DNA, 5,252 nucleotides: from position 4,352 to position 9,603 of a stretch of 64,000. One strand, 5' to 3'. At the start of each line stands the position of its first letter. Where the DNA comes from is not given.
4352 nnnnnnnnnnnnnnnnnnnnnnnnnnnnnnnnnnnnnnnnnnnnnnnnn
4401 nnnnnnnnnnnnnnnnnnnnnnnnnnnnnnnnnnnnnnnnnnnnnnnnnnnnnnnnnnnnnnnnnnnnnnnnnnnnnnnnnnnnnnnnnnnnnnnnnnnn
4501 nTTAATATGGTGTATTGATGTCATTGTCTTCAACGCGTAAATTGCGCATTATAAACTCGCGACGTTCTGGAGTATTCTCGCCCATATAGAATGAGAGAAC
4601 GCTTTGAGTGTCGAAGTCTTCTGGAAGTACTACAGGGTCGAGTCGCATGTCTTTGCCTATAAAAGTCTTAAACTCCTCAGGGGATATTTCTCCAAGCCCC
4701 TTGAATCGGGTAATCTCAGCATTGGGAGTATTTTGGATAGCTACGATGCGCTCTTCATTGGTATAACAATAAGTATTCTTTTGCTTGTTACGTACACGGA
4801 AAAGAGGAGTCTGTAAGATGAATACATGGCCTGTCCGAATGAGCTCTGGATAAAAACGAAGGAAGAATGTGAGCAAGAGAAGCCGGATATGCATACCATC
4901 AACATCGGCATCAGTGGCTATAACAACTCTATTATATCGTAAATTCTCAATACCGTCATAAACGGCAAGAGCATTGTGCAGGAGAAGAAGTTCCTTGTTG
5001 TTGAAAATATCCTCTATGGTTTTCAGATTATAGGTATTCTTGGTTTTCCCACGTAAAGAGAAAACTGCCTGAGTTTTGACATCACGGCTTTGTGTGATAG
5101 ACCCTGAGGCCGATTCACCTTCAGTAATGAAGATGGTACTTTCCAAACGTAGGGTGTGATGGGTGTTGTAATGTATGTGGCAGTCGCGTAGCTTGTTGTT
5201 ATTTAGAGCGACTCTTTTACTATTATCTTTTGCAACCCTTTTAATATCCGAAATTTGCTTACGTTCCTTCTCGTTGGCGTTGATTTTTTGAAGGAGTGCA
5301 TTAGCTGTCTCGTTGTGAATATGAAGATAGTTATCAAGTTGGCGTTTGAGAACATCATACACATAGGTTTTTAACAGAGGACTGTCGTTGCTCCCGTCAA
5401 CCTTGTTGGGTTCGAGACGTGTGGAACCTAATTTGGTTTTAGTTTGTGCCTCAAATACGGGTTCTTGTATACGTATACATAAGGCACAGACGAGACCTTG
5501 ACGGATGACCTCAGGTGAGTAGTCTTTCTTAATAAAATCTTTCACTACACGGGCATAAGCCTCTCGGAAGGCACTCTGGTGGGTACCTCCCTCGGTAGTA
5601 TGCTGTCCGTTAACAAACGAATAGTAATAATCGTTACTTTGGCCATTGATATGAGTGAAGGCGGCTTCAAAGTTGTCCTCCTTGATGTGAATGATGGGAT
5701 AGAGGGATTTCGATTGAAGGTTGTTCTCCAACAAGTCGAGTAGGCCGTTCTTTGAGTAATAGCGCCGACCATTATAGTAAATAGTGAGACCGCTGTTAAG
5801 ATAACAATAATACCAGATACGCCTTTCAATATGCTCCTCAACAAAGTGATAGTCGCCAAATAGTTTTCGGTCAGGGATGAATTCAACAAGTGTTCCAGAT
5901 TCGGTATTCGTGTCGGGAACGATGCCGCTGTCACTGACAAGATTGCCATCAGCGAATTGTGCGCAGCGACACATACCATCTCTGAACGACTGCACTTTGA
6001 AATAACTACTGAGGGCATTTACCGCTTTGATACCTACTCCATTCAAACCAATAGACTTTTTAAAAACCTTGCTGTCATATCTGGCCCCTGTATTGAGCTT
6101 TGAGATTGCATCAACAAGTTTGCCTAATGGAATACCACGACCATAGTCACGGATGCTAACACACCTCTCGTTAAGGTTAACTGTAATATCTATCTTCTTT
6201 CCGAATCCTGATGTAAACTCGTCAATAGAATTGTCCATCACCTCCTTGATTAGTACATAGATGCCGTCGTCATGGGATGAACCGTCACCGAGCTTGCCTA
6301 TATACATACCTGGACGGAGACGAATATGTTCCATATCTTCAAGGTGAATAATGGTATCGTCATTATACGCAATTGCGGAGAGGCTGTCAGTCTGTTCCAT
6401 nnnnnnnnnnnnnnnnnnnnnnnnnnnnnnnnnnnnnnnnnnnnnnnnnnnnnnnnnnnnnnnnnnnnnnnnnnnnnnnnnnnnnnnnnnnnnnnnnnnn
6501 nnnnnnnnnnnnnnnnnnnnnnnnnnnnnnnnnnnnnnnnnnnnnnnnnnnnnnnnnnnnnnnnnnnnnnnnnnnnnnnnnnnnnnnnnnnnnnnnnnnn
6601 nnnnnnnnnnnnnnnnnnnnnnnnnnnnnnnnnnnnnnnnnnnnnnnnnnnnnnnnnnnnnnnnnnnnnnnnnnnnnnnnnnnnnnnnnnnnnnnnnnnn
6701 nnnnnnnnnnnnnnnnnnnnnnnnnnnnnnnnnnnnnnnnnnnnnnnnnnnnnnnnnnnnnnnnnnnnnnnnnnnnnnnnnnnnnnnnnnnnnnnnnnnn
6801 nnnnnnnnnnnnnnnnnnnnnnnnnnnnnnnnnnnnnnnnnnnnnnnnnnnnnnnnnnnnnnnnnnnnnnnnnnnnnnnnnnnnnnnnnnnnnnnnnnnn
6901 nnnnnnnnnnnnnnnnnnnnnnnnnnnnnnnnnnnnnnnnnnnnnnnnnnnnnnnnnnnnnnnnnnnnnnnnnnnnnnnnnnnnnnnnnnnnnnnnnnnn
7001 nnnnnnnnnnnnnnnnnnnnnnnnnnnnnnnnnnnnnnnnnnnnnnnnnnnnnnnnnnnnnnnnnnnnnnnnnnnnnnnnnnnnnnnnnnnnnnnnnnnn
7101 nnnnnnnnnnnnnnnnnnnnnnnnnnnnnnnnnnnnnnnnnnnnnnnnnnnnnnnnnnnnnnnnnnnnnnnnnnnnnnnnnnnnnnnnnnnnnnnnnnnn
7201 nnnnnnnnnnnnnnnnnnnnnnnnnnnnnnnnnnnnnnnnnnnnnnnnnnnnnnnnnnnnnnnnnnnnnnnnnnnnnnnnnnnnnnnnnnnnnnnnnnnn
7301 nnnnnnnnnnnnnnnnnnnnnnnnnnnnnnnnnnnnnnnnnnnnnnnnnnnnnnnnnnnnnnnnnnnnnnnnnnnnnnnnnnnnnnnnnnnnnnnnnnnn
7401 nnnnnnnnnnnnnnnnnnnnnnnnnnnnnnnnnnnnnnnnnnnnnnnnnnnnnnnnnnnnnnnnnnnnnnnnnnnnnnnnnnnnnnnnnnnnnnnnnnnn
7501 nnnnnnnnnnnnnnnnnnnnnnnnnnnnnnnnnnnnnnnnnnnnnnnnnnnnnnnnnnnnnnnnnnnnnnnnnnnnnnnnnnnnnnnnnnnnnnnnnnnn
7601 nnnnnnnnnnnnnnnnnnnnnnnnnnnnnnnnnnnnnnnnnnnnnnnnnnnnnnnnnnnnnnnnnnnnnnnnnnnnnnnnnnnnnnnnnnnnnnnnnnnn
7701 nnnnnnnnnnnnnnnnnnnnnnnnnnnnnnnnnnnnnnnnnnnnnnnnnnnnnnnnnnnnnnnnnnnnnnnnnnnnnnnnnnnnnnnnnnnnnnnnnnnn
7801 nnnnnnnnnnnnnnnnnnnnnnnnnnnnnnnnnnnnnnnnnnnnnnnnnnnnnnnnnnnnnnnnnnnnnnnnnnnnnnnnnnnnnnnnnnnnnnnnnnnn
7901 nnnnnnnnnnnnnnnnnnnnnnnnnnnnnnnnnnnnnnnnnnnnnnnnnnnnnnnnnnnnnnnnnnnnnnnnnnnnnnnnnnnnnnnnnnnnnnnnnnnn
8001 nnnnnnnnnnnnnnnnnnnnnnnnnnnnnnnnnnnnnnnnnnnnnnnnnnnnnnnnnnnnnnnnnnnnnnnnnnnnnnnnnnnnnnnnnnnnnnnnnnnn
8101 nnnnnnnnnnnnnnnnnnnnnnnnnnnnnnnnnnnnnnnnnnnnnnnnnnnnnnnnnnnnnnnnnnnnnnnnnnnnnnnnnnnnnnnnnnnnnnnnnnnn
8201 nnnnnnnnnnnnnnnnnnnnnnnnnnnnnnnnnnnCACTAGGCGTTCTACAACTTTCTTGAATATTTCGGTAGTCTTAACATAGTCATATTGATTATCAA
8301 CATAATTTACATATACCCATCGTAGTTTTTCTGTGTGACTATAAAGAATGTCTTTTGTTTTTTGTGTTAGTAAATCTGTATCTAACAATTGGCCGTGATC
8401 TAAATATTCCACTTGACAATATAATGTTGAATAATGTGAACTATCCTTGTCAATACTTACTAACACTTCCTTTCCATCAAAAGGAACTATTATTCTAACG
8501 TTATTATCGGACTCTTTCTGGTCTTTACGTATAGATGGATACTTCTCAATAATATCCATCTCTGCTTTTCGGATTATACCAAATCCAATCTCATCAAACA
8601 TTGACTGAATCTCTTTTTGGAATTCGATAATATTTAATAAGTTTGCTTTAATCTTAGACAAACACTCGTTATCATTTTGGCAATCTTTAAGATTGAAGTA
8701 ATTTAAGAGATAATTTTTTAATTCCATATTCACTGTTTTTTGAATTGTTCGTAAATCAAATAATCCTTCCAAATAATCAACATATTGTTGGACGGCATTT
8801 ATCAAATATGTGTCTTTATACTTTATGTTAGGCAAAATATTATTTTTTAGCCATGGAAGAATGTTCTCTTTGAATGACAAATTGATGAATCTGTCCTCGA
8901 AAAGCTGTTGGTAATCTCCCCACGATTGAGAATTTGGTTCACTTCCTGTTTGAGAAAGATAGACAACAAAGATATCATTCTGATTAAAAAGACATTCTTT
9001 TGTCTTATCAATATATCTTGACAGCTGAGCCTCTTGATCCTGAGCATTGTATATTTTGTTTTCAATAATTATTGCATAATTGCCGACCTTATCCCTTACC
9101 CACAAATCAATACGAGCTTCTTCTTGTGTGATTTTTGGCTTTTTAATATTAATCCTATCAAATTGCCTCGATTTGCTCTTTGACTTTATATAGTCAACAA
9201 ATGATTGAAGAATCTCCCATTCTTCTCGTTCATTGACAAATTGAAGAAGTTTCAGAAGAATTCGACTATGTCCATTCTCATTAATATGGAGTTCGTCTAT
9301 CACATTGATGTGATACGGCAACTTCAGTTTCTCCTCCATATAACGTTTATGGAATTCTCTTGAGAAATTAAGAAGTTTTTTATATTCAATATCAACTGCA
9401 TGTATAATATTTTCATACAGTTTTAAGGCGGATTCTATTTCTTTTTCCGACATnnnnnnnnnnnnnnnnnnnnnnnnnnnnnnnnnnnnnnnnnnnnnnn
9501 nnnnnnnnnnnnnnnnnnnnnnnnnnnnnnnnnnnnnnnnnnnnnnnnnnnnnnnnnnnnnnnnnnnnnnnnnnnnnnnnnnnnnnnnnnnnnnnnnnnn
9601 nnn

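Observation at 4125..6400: Catalytically intact ParE-type topoisomerase B subunit sits alone (no ParC/GyrA) inside the island, paired with an unknown 119-aa protein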

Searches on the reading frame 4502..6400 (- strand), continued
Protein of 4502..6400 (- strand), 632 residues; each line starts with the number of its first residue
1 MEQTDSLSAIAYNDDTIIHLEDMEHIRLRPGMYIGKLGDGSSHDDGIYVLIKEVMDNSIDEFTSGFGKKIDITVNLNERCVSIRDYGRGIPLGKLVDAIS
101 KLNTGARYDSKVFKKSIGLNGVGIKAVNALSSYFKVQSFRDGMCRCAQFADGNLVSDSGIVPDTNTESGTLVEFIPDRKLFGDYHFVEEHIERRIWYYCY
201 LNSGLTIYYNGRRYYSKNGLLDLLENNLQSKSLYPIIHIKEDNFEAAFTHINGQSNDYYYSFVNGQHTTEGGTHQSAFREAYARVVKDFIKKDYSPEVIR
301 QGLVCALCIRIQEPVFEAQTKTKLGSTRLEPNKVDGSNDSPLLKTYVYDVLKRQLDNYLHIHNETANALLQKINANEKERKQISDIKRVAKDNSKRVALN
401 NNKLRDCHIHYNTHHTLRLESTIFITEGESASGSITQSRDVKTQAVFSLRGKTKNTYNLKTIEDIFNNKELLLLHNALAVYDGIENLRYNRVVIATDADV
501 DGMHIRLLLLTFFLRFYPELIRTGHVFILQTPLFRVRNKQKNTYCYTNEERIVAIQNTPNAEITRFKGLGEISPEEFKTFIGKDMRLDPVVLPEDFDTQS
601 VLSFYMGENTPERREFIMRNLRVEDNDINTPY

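Call 76: search_protein_families(library=ncbifam, proteins=[L004:10001-11926:+, L076:6286-8142:+, L069:10001-11989:+, L001:10001-11899:+], max_evalue=1e-20)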
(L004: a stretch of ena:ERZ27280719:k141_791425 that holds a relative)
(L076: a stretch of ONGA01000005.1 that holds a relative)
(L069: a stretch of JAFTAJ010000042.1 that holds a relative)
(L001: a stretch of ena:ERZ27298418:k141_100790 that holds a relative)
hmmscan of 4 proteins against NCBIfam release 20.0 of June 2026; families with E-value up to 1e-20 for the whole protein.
L004:10001-11926:+ (642 aa): 5 families
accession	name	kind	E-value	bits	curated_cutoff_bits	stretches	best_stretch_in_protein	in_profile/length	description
NF004189.0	PRK05644.1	subfamily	3.3e-119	399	740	1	12-630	8-632/641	DNA gyrase subunit B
TIGR01059.1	gyrB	equivalog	9.2e-109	364.7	882.4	1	14-630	1-630/639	DNA topoisomerase (ATP-hydrolyzing) subunit B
NF011501.0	PRK14939.1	subfamily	5.7e-106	355.8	796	1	11-560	7-555/803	DNA gyrase subunit B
TIGR01058.1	parE_Gpos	equivalog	1e-92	311.5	899.95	1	13-635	4-631/637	DNA topoisomerase IV subunit B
TIGR01055.1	parE_Gneg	equivalog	1.4e-86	291.3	723.35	1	13-589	3-575/625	DNA topoisomerase IV subunit B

L076:6286-8142:+ (619 aa): 5 families
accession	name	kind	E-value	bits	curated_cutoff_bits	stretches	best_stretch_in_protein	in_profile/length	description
NF004189.0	PRK05644.1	subfamily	1e-119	400.8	740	1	3-612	8-632/641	DNA gyrase subunit B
TIGR01059.1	gyrB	equivalog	2.8e-111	373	882.4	1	5-612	1-630/639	DNA topoisomerase (ATP-hydrolyzing) subunit B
NF011501.0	PRK14939.1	subfamily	7e-107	358.8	796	1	3-542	8-555/803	DNA gyrase subunit B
TIGR01058.1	parE_Gpos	equivalog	2.3e-93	313.7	899.95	1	3-614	3-628/637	DNA topoisomerase IV subunit B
TIGR01055.1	parE_Gneg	equivalog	3.6e-88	296.6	723.35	1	3-571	2-575/625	DNA topoisomerase IV subunit B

L069:10001-11989:+ (663 aa): 5 families
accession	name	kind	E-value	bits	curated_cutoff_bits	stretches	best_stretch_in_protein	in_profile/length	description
NF004189.0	PRK05644.1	subfamily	6.3e-109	365.1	740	1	2-580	9-576/641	DNA gyrase subunit B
TIGR01059.1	gyrB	equivalog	7.2e-103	345.2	882.4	1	3-657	1-630/639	DNA topoisomerase (ATP-hydrolyzing) subunit B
NF011501.0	PRK14939.1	subfamily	1.4e-101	341.2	796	1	2-545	9-547/803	DNA gyrase subunit B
TIGR01055.1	parE_Gneg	equivalog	5.6e-84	282.7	723.35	1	2-547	3-536/625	DNA topoisomerase IV subunit B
TIGR01058.1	parE_Gpos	equivalog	3.9e-81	273.3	899.95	1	2-546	4-546/637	DNA topoisomerase IV subunit B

L001:10001-11899:+ (633 aa): 5 families
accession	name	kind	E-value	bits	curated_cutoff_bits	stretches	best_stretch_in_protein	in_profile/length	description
NF004189.0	PRK05644.1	subfamily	4.2e-120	402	740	1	10-622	8-633/641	DNA gyrase subunit B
TIGR01059.1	gyrB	equivalog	3.4e-111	372.7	882.4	1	12-622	1-631/639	DNA topoisomerase (ATP-hydrolyzing) subunit B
NF011501.0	PRK14939.1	subfamily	1.5e-107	361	796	1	10-551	8-555/803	DNA gyrase subunit B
TIGR01058.1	parE_Gpos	equivalog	1.1e-89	301.5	899.95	1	11-623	4-628/637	DNA topoisomerase IV subunit B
TIGR01055.1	parE_Gneg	equivalog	1e-83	281.9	723.35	1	11-615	3-614/625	DNA topoisomerase IV subunit B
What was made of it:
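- On ParE equivalog as defined by NCBIfam (TIGR01055 / TIGR01058): Canonical Bacteroidales ParE scores the same, 273-314 bits (call 76).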

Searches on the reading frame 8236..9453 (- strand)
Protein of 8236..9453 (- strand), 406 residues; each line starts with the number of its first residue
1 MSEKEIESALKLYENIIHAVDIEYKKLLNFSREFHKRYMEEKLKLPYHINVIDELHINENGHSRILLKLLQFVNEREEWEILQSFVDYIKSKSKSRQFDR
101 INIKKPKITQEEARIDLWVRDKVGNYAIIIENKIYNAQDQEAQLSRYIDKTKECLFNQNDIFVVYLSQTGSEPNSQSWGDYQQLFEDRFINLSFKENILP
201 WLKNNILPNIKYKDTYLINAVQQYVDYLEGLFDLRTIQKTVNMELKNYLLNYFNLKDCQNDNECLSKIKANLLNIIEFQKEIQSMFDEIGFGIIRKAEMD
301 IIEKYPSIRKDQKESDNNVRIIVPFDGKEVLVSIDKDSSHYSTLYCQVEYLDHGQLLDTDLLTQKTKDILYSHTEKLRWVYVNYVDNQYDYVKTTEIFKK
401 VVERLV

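Call 7: search_protein_families(library=pfam, proteins=[window:8236-9453:-], max_evalue=0.01)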
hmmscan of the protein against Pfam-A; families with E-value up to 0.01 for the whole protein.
window:8236-9453:- (406 aa): 1 family
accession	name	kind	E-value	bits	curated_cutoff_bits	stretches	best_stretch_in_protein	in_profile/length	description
PF14281.12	PDDEXK_4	-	9.2e-20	71.8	22.3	1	53-206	5-164/183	PD-(D/E)XK nuclease superfamily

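Call 8: search_protein_families(library=ncbifam, proteins=[window:8236-9453:-], max_evalue=0.01)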
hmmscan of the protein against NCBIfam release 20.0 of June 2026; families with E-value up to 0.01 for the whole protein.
window:8236-9453:- (406 aa): 1 family
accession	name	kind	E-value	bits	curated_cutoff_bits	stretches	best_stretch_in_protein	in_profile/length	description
TIGR03331.1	SAM_DCase_Eco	equivalog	0.00046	19.6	255.8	1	362-403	14-55/259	adenosylmethionine decarboxylase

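Call 23: search_protein_families(library=padloc, proteins=[window:8236-9453:-], max_evalue=0.01)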
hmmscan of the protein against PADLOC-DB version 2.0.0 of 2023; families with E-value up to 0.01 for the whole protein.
window:8236-9453:- (406 aa): 3 families
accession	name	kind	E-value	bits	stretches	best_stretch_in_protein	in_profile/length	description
PDLC04983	PDC-S26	-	1.2e-36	125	1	25-395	11-375/413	-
PDLC04974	PDC-S26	-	5.9e-21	73.2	1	23-315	6-292/401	-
PDLC04977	PDC-S26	-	1.1e-11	42.5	1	90-181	81-170/400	-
